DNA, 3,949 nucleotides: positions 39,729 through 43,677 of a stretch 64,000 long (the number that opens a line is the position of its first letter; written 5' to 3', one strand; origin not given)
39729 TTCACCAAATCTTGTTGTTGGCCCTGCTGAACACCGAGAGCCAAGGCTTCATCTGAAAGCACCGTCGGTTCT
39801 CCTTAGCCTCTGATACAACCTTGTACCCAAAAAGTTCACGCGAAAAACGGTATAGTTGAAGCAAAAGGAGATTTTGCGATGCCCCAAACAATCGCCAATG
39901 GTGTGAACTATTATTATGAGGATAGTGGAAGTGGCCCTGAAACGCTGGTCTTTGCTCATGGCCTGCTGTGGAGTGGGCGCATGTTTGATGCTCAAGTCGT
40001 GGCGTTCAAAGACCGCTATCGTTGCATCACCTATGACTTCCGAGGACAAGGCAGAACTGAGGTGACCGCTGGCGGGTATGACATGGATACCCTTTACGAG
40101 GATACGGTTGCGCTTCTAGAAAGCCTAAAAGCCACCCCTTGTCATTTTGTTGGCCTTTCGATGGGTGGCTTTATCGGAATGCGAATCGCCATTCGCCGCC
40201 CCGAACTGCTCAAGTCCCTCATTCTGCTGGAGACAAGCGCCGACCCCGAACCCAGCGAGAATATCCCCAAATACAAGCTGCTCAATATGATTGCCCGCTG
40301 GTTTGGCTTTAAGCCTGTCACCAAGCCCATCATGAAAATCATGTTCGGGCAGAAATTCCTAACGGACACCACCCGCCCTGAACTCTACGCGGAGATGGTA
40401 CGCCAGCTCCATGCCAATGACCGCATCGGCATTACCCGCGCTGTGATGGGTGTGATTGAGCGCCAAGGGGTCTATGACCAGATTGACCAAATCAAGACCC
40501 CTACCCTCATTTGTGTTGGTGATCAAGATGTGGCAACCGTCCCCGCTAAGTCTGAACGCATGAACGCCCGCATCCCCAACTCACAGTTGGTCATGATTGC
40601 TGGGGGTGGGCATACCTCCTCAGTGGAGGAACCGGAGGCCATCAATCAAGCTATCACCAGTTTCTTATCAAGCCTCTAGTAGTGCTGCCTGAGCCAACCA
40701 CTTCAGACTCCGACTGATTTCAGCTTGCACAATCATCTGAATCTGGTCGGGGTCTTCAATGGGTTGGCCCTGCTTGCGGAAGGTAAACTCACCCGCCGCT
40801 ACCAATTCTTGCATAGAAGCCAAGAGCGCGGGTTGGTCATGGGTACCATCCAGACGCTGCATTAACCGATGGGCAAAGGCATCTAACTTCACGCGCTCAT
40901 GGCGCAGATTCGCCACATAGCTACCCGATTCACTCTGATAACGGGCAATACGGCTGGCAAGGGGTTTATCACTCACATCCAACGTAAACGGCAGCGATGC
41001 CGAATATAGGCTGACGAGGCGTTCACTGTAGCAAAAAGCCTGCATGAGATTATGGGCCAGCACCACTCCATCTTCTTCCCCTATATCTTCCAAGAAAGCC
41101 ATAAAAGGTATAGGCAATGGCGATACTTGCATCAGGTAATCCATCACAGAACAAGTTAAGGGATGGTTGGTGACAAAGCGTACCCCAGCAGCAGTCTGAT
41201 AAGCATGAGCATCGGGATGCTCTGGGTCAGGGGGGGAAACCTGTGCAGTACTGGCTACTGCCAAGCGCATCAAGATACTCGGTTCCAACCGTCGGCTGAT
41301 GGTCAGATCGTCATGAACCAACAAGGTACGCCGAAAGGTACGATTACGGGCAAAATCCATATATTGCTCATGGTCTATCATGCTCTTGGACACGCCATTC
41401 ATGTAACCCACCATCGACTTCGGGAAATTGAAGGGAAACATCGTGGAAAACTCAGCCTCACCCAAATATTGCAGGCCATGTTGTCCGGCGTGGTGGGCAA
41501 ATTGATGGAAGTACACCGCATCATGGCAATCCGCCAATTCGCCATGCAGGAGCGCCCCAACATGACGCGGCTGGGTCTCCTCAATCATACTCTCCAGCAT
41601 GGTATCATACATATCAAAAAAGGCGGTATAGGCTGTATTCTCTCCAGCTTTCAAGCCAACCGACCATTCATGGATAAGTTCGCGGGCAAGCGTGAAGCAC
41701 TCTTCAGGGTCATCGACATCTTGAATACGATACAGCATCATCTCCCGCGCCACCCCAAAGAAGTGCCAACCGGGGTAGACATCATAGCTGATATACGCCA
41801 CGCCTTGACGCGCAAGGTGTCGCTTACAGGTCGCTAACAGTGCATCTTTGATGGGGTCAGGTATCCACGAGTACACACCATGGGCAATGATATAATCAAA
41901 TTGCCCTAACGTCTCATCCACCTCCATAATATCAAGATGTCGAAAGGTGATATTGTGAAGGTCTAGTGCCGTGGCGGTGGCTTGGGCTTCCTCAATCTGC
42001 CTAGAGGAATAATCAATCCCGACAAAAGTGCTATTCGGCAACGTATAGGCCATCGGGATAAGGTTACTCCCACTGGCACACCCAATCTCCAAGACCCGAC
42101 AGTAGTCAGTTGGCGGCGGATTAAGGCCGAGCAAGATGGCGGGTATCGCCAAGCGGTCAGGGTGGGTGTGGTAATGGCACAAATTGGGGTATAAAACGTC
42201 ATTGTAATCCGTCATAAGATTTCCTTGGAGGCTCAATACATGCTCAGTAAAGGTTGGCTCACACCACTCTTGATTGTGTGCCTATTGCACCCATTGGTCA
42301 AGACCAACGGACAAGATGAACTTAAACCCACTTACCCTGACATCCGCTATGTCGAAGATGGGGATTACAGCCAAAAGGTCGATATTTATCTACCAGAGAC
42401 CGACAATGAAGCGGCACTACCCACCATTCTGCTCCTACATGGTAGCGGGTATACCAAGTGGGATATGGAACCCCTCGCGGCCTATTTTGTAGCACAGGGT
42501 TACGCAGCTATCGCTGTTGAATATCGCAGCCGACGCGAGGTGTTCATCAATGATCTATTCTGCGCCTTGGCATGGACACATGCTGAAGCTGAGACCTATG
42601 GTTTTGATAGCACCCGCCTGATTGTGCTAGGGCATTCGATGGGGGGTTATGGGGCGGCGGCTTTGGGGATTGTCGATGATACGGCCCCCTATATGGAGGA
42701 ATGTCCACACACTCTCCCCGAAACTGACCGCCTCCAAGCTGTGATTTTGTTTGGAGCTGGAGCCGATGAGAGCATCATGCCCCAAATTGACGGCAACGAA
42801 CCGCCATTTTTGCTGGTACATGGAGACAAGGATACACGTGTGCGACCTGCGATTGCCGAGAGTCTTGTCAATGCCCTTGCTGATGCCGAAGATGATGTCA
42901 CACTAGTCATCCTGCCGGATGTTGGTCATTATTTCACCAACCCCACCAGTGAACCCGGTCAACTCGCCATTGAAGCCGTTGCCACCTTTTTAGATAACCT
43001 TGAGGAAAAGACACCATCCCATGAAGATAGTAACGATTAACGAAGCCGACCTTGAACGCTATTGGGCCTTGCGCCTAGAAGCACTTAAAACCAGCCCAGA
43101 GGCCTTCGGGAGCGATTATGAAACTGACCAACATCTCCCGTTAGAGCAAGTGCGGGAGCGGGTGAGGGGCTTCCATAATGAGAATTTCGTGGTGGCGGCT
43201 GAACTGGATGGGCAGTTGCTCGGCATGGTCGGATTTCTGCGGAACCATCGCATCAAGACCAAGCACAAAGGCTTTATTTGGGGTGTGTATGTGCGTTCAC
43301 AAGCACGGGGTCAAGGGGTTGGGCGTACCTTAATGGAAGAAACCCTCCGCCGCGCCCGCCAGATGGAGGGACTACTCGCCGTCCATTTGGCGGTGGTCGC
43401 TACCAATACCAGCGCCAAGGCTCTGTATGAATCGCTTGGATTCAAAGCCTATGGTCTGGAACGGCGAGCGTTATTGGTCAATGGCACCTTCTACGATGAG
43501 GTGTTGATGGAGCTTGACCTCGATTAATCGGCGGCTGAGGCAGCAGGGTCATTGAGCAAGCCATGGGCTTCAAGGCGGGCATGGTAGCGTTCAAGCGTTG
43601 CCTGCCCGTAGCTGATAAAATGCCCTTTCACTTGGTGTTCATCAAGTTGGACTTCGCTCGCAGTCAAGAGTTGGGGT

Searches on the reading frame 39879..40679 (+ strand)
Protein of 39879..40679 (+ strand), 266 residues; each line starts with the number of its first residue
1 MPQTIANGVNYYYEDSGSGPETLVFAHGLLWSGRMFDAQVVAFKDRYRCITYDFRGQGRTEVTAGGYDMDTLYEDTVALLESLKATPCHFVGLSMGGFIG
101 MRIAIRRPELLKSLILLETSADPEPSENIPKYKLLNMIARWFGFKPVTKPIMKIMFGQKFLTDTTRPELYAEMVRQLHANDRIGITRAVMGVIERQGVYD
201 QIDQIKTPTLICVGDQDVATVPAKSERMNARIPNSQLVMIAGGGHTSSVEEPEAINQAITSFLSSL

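Call 55: search_protein_families(library=pfam, proteins=[window:39879-40679:+], max_evalue=0.00001)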
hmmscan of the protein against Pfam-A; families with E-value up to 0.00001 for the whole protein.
window:39879-40679:+ (266 aa): 5 families
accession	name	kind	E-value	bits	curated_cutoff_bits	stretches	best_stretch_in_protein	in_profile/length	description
PF00561.26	Abhydrolase_1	-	2.1e-26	93.6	25.8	1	22-252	2-245/245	alpha/beta hydrolase fold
PF12697.13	Abhydrolase_6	-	1.1e-21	78.9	26.3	1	23-257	1-216/217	Alpha/beta hydrolase family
PF12146.15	Hydrolase_4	-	2.7e-18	66.6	27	1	22-249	6-236/239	Serine aminopeptidase, S33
PF03096.20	Ndr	-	2.6e-10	39.9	23.3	1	69-264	82-277/283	Ndr family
PF08386.16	Abhydrolase_4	-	1.6e-07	31.8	21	1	205-264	33-92/103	TAP-like protein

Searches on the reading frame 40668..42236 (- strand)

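Call 55: search_protein_families(library=pfam, proteins=[window:40668-42236:-], max_evalue=0.00001)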
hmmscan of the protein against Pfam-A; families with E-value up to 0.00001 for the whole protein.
window:40668-42236:- (522 aa): 8 families
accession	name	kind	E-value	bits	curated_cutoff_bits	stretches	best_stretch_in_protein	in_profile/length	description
PF21782.3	PKMT_2nd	-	4.6e-27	94.7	27.8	1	423-519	1-98/98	PKMT, C-terminal winged helix domain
PF10119.14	MethyTransf_Reg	-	1.9e-18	67.4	25.5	1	229-308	5-84/84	Predicted methyltransferase regulatory domain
PF08242.18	Methyltransf_12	-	4.6e-17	63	30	1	49-146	1-97/98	Methyltransferase domain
PF13649.12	Methyltransf_25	-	6.5e-17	62.4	27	1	48-145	1-97/97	Methyltransferase domain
PF13847.12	Methyltransf_31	-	1.1e-16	61.2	27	1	45-151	4-111/145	Methyltransferase domain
PF13489.12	Methyltransf_23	-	3.2e-13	50.2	27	1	47-152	25-119/164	Methyltransferase domain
PF08241.18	Methyltransf_11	-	2.2e-11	44.7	21.2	1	49-149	1-95/95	Methyltransferase domain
PF02390.23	Methyltransf_4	-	6.1e-09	36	24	1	48-106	5-63/173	Putative methyltransferase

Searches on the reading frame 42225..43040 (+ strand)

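Call 55: search_protein_families(library=pfam, proteins=[window:42225-43040:+], max_evalue=0.00001)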
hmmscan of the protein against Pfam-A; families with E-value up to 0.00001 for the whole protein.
window:42225-43040:+ (271 aa): 6 families
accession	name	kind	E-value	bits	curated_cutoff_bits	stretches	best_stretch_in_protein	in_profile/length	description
PF20434.5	BD-FAE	-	2.3e-22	80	26.8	1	52-174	1-137/215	BD-FAE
PF00326.27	Peptidase_S9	-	4e-13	49.8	22.6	1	191-256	143-206/213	Prolyl oligopeptidase family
PF12146.15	Hydrolase_4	-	1.7e-09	37.7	27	0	67-148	6-94/239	Serine aminopeptidase, S33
PF12697.13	Abhydrolase_6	-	6.5e-09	37.2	26.3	1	68-147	1-83/217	Alpha/beta hydrolase family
PF07859.19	Abhydrolase_3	-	1.6e-06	28.5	25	0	71-147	4-88/210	alpha/beta hydrolase fold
PF01738.24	DLH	-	3.1e-06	27.4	21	0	176-243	128-194/217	Dienelactone hydrolase family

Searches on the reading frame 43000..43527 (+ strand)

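Call 55: search_protein_families(library=pfam, proteins=[window:43000-43527:+], max_evalue=0.00001)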
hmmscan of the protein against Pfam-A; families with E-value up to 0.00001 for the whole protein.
window:43000-43527:+ (175 aa): 7 families
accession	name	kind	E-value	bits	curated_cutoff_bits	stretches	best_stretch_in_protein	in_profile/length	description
PF00583.31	Acetyltransf_1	-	1.4e-21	77.3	20.7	1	41-148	14-116/116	Acetyltransferase (GNAT) family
PF13508.13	Acetyltransf_7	-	5.6e-15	55.9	27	1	63-149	4-83/84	Acetyltransferase (GNAT) domain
PF13673.13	Acetyltransf_10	-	9e-15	55.2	23.6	1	49-156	20-115/128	Acetyltransferase (GNAT) domain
PF13420.13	Acetyltransf_4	-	3e-14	53.8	24.3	1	10-168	1-154/155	Acetyltransferase (GNAT) domain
PF08445.16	FR47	-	8.9e-09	35.7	22.1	1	87-151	18-80/86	FR47-like protein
PF13302.13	Acetyltransf_3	-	2.7e-08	35.1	25.4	1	12-149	6-138/138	Acetyltransferase (GNAT) domain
PF13527.13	Acetyltransf_9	-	2.9e-06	27.7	25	1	15-149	7-125/127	Acetyltransferase (GNAT) domain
